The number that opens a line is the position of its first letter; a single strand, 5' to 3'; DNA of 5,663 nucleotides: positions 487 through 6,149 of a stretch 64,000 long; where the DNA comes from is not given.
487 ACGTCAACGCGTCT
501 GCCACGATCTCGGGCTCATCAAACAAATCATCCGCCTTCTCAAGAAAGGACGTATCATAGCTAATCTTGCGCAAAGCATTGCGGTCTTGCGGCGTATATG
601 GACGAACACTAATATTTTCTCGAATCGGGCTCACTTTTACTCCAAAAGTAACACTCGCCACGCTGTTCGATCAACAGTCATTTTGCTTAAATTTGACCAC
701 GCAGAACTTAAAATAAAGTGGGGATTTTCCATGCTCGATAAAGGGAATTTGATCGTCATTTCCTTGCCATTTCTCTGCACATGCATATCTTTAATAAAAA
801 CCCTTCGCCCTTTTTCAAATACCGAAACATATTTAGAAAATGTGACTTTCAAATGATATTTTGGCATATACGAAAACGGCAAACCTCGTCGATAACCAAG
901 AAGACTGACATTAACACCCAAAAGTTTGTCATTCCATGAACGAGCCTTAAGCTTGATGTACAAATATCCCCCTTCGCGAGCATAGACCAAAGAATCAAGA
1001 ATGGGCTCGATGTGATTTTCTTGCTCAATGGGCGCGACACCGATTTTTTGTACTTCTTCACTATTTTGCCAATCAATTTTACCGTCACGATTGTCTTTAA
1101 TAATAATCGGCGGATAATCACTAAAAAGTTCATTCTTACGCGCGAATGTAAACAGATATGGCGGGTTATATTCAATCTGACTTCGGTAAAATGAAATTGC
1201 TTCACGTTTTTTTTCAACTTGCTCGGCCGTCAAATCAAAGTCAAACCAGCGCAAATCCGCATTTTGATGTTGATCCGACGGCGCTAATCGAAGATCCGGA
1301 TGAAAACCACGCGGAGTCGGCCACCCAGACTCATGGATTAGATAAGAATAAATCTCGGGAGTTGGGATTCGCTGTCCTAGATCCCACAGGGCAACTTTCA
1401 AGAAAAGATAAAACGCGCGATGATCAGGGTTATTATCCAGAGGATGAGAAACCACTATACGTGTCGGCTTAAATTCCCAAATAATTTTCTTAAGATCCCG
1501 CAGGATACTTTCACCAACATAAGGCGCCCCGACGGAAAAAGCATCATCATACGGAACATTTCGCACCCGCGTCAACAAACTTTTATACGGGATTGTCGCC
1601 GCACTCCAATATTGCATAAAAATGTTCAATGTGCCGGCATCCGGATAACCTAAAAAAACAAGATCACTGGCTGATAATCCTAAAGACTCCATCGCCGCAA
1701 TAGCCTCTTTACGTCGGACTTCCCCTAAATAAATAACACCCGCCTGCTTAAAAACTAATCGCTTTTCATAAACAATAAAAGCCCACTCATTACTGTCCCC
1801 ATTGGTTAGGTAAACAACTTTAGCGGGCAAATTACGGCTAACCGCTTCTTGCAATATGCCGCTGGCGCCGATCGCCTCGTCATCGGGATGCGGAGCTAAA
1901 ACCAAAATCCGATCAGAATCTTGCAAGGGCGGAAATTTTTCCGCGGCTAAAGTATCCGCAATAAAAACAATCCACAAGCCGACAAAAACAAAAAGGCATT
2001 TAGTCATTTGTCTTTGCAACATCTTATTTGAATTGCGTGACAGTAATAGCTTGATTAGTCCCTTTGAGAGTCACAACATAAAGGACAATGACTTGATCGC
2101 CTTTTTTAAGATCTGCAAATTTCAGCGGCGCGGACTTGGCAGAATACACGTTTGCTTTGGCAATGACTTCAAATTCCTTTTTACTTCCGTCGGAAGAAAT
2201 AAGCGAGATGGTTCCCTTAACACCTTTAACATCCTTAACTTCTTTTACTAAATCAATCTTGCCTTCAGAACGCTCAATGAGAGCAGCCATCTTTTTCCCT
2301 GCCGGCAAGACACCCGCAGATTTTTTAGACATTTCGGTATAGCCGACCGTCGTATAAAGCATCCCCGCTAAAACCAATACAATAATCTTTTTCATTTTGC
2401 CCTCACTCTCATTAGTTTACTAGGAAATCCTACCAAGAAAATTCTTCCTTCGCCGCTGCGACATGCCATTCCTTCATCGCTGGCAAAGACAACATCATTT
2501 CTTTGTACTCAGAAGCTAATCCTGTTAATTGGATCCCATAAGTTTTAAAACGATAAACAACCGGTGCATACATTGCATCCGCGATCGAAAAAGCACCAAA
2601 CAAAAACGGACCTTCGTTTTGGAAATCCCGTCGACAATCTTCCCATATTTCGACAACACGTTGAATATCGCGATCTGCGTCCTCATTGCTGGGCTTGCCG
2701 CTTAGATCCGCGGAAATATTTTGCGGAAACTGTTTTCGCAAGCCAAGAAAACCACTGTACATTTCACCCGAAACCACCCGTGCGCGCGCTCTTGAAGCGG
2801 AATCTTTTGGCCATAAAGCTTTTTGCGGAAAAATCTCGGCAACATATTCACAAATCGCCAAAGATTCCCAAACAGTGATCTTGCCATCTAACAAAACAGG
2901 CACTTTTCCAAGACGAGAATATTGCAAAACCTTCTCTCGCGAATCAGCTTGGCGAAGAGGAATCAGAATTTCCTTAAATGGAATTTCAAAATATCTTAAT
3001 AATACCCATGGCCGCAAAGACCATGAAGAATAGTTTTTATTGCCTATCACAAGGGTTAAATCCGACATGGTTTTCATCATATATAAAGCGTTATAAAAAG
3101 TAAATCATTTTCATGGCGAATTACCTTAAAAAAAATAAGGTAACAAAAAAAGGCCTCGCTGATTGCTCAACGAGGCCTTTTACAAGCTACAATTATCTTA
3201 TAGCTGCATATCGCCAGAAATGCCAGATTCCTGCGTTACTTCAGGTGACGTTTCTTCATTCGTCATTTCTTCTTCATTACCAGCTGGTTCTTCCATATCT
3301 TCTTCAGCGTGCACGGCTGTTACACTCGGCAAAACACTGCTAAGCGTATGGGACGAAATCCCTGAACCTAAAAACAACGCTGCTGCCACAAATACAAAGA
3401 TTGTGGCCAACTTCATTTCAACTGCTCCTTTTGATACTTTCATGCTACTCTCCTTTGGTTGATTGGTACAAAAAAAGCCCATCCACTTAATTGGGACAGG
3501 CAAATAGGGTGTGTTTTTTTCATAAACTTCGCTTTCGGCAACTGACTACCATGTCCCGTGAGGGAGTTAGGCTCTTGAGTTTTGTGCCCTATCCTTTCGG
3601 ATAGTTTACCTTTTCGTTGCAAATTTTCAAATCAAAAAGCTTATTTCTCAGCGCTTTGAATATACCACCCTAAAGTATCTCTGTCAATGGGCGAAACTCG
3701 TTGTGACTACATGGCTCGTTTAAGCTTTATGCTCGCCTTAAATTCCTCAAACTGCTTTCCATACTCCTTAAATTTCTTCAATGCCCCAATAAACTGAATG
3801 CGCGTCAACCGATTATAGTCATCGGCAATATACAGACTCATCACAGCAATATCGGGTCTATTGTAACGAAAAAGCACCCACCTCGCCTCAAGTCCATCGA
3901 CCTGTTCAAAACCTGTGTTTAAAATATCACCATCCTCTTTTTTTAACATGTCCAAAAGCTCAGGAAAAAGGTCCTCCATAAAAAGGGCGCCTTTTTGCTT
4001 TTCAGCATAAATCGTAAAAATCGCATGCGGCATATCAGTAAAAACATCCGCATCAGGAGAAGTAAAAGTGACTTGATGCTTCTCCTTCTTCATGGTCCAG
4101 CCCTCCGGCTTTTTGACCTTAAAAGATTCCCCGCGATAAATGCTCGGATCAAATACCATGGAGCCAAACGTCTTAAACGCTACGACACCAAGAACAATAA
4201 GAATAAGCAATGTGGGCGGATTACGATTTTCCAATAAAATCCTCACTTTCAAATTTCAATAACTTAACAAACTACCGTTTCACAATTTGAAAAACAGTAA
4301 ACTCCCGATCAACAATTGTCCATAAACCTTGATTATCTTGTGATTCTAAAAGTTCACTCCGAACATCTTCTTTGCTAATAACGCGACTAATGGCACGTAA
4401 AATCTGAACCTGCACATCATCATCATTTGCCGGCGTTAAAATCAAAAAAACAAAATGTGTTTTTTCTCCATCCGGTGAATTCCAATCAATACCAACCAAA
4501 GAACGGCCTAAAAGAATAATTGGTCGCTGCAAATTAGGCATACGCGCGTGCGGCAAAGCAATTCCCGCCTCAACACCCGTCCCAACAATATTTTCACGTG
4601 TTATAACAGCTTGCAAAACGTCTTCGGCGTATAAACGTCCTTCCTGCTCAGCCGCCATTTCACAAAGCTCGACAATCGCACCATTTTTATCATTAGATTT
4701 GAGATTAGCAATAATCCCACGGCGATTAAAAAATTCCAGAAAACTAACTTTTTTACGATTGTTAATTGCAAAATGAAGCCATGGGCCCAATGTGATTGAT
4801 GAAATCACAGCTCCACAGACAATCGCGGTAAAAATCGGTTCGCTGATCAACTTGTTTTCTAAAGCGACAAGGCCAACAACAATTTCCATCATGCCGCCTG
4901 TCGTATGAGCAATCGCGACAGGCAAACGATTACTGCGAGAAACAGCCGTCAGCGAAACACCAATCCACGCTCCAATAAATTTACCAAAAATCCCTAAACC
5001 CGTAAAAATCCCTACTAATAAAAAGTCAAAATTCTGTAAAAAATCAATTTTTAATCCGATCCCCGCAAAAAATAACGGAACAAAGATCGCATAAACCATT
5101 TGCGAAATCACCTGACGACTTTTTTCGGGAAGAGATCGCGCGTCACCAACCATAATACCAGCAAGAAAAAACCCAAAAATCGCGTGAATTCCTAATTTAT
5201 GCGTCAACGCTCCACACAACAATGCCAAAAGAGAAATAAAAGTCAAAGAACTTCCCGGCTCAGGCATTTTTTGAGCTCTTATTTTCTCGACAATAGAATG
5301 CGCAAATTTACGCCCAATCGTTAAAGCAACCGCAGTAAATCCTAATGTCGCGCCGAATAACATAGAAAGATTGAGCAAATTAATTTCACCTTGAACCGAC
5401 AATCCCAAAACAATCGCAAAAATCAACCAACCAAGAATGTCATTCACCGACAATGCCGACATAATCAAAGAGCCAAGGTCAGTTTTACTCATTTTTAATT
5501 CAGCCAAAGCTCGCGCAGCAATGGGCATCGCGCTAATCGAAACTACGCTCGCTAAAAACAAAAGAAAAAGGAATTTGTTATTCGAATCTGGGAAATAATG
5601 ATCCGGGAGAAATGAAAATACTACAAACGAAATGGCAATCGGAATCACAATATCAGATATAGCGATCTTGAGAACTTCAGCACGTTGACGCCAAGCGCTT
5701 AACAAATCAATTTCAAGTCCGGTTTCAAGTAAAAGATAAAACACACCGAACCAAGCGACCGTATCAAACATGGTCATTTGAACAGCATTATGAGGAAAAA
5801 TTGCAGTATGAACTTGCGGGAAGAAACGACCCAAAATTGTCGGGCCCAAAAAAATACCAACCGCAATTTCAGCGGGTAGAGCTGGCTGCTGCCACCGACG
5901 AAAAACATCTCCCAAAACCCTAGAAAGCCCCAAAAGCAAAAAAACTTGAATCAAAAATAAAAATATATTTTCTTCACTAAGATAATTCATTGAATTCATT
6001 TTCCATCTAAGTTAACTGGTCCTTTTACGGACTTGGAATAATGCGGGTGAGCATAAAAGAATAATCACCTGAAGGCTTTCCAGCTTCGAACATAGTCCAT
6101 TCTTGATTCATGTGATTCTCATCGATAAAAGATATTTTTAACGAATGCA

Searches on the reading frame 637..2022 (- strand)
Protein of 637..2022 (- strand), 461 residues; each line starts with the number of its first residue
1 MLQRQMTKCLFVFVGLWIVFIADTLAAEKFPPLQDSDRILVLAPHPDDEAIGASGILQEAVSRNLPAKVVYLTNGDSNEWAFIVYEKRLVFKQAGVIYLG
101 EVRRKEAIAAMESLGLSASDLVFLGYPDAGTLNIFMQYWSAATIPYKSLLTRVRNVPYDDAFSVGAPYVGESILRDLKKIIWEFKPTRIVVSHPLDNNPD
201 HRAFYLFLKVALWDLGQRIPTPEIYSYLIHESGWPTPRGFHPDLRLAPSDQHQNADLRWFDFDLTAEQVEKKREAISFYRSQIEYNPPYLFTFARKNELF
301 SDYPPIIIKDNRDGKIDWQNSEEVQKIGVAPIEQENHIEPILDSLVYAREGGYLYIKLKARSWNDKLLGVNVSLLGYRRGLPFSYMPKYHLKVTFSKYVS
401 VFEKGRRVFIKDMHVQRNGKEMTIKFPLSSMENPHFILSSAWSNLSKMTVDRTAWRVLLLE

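Call 67: search_protein_families(library=pfam, proteins=[window:637-2022:-], max_evalue=0.001)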
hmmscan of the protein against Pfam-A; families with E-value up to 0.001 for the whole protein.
window:637-2022:- (461 aa): 1 family
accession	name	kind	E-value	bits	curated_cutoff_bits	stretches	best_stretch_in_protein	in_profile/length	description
PF02585.22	PIG-L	-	2.7e-24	86.5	28.2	1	40-209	1-126/129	GlcNAc-PI de-N-acetylase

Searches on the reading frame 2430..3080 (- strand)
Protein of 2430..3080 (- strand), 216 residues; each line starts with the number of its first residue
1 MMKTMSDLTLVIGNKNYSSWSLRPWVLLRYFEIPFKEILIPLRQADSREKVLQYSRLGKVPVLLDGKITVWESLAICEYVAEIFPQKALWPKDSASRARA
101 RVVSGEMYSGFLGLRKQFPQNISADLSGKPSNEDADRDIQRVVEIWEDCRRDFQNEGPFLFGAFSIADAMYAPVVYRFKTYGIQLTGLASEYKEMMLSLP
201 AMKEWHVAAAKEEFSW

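Call 67: search_protein_families(library=pfam, proteins=[window:2430-3080:-], max_evalue=0.001)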
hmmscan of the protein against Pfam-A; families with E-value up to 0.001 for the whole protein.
window:2430-3080:- (216 aa): 4 families
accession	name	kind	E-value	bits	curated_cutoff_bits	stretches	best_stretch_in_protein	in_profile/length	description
PF13409.12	GST_N_2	-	2.6e-14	54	25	1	17-82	1-69/70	Glutathione S-transferase, N-terminal domain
PF02798.26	GST_N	-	5.9e-11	43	20.9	1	18-82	11-76/76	Glutathione S-transferase, N-terminal domain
PF13417.12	GST_N_3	-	8.6e-11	42.5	22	1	17-87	6-74/75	Glutathione S-transferase, N-terminal domain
PF13410.11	GST_C_2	-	4.2e-08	33.6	24.9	1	133-187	5-55/69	Glutathione S-transferase, C-terminal domain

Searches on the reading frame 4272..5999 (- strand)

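Call 67: search_protein_families(library=pfam, proteins=[window:4272-5999:-], max_evalue=0.001)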
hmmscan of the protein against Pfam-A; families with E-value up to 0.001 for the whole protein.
window:4272-5999:- (575 aa): 2 families
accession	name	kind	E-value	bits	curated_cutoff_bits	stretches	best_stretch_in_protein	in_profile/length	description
PF00999.27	Na_H_Exchanger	-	8.4e-42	143.8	26.2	1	28-408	9-373/375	Sodium/hydrogen exchanger, transmembrane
PF00359.27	PTS_EIIA_2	-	2.5e-27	96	27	1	422-564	1-142/144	Phosphoenolpyruvate-dependent sugar phosphotransferase system, EIIA 2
